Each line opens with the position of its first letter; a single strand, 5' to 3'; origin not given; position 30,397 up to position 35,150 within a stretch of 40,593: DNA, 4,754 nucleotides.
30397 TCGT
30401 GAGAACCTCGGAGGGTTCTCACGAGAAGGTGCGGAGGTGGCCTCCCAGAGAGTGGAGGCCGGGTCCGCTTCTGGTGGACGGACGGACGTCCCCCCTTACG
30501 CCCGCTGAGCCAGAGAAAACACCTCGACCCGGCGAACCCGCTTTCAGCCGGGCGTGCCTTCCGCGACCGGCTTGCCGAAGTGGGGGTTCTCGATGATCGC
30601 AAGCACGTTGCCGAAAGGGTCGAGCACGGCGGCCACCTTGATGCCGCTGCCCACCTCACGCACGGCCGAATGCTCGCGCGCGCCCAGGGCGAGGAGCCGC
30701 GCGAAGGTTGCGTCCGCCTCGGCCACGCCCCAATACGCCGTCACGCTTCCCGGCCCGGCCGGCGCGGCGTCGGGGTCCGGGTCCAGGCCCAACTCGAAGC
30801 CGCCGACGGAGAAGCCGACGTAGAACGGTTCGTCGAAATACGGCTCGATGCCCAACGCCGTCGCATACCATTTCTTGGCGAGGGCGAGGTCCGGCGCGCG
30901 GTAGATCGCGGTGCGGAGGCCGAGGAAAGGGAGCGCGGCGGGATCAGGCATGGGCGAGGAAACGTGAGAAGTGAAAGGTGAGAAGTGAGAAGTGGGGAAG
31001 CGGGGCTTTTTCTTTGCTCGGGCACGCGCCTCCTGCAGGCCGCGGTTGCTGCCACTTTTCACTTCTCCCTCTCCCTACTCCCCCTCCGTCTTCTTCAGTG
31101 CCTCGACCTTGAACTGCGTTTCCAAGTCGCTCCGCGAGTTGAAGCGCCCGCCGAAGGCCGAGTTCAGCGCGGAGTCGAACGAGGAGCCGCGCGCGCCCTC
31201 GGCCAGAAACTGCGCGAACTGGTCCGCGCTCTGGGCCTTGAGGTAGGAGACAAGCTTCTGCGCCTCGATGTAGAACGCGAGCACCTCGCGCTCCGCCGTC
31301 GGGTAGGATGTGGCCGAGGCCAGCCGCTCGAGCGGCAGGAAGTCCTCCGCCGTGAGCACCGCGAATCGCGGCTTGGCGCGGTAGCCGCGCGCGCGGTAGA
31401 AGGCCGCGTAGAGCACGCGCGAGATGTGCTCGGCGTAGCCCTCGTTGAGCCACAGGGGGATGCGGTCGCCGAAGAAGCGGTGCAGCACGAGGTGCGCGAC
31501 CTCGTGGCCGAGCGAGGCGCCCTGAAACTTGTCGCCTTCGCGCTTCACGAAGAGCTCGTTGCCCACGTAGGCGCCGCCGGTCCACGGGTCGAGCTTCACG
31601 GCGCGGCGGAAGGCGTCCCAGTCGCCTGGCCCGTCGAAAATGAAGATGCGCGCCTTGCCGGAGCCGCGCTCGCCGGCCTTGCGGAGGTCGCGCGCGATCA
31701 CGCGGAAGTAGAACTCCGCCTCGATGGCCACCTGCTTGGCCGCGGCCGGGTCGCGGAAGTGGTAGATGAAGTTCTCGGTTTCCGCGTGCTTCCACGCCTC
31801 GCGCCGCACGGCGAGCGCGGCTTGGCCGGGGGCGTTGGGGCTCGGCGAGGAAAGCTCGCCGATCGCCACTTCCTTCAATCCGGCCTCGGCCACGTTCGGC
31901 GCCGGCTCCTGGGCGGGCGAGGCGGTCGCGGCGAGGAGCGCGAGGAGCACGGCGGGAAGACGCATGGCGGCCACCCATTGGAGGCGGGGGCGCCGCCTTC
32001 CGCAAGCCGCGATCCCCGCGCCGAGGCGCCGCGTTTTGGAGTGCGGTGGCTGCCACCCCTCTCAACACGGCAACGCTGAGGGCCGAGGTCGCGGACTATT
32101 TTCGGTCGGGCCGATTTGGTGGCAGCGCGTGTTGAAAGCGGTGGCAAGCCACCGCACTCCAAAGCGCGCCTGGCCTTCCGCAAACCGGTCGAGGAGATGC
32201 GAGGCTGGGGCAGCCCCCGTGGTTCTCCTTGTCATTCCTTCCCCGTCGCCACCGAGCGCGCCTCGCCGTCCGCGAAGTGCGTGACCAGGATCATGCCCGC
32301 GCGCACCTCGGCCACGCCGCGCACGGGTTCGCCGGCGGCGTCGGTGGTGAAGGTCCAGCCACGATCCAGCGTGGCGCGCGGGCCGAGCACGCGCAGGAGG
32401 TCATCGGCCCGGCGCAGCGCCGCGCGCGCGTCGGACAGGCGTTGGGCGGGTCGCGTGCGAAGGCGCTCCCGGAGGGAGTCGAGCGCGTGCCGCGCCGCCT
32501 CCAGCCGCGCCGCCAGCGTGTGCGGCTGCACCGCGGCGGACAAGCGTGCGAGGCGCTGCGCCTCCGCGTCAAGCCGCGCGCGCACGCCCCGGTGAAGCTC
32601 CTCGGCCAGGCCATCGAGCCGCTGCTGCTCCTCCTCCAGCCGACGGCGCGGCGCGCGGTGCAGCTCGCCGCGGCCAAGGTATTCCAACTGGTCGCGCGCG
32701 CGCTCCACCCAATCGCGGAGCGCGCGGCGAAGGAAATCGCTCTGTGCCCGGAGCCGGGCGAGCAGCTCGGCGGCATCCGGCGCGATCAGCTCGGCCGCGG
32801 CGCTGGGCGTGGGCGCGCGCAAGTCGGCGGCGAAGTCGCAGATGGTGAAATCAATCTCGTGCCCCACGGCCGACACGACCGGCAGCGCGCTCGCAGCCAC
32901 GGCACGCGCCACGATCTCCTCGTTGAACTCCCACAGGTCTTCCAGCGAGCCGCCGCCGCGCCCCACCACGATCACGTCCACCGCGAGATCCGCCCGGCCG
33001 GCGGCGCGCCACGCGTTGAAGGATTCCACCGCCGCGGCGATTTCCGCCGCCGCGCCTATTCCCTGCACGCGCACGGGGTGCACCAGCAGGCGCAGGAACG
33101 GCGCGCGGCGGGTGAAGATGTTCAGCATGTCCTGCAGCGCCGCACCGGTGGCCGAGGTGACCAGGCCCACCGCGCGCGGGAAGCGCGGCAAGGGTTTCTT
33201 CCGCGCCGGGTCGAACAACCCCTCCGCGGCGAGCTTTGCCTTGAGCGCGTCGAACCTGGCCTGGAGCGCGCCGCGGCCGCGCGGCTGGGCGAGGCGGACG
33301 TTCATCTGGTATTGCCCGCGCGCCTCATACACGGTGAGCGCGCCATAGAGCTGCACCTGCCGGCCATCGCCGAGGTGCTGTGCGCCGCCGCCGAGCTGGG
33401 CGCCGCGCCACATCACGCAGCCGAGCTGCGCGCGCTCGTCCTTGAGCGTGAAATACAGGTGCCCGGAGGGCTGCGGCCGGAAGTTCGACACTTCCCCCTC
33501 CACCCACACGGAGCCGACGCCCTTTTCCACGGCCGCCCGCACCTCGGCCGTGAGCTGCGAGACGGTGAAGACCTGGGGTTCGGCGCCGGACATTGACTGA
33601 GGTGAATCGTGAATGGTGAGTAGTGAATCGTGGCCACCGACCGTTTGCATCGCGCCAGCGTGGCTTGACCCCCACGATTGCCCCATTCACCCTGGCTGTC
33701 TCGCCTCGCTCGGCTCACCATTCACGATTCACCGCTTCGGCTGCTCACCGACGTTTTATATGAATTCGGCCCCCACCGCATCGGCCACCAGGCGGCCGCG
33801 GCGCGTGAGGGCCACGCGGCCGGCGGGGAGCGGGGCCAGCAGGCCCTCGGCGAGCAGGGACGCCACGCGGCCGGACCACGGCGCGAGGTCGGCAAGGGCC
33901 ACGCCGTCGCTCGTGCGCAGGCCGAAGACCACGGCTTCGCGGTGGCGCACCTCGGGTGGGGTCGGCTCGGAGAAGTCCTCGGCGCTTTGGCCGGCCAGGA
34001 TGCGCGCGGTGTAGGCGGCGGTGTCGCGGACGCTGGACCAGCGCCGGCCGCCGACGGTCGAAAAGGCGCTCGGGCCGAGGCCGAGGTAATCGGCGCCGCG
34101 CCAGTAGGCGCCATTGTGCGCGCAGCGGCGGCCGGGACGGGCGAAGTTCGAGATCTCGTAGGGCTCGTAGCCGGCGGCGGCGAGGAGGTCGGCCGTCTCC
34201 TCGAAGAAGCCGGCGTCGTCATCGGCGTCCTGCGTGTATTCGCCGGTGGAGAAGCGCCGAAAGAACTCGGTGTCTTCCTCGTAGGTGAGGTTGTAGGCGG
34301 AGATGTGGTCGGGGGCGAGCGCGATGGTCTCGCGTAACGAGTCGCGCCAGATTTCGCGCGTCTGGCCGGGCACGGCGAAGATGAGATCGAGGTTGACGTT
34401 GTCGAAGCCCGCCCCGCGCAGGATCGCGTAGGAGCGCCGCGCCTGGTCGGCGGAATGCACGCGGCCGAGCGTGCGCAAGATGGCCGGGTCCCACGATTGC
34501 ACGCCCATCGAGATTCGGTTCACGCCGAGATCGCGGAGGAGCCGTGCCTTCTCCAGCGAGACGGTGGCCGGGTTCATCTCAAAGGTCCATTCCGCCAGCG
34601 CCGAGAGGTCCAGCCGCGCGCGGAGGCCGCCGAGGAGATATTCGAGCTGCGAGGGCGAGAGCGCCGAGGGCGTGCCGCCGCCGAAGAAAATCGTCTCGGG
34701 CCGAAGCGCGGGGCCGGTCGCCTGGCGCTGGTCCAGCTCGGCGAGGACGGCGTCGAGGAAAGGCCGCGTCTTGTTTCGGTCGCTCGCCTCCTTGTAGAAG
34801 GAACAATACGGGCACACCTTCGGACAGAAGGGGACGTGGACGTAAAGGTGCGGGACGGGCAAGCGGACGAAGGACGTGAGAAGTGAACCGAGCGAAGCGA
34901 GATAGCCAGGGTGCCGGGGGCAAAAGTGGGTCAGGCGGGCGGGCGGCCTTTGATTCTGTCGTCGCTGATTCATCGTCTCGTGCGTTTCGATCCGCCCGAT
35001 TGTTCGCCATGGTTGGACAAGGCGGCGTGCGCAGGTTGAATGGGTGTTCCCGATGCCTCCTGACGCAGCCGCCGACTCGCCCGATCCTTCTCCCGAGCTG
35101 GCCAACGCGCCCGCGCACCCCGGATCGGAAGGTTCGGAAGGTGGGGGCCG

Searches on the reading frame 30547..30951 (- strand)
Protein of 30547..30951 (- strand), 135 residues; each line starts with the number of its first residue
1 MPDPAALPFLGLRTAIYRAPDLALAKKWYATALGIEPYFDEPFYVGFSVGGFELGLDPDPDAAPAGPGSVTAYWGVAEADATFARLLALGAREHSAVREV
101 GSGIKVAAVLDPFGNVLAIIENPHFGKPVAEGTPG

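Call 46: search_protein_families(library=pfam, proteins=[window:30547-30951:-], max_evalue=0.001)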
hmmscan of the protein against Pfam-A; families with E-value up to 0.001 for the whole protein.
window:30547-30951:- (135 aa): 2 families
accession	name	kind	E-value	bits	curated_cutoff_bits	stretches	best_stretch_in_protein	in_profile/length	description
PF00903.31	Glyoxalase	-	2.2e-08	34.9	20.6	1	17-118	7-120/121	Glyoxalase/Bleomycin resistance protein/Dioxygenase superfamily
PF18029.7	Glyoxalase_6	-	9.6e-06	26.7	23.6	1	18-119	5-105/106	Glyoxalase-like domain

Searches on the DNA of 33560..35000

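Call 85: search_rna_families(source=window, start=33560, end=35000, threshold=evalue, max_evalue=1)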
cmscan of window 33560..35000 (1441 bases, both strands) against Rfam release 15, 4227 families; matches with E-value up to 1: 1.
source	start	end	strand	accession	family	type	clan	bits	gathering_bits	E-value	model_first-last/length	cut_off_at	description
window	34713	34833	+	RF02836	Bcj14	Gene; sRNA;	-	26.2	59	0.03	1-171/171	no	Burkholderia RNA 14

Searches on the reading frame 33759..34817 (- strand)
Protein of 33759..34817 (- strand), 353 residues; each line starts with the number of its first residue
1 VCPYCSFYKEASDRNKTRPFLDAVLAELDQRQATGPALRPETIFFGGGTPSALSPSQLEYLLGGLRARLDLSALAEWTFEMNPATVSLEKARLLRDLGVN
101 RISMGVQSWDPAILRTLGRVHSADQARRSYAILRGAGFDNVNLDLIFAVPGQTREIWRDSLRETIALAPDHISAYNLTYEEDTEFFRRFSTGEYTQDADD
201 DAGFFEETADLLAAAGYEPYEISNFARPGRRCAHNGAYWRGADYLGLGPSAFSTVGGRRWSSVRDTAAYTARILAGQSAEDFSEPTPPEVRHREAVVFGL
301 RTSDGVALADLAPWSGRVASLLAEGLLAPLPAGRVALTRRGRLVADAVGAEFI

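Call 46: search_protein_families(library=pfam, proteins=[window:33759-34817:-], max_evalue=0.001)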
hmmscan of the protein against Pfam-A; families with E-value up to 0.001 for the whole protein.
window:33759-34817:- (353 aa): 2 families
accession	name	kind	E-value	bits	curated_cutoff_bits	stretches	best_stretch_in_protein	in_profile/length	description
PF04055.27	Radical_SAM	-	2.7e-20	73.6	29.5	1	2-162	11-164/166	Radical SAM superfamily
PF06969.22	HemN_C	-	0.0001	22.7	24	1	288-344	3-67/67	HemN C-terminal domain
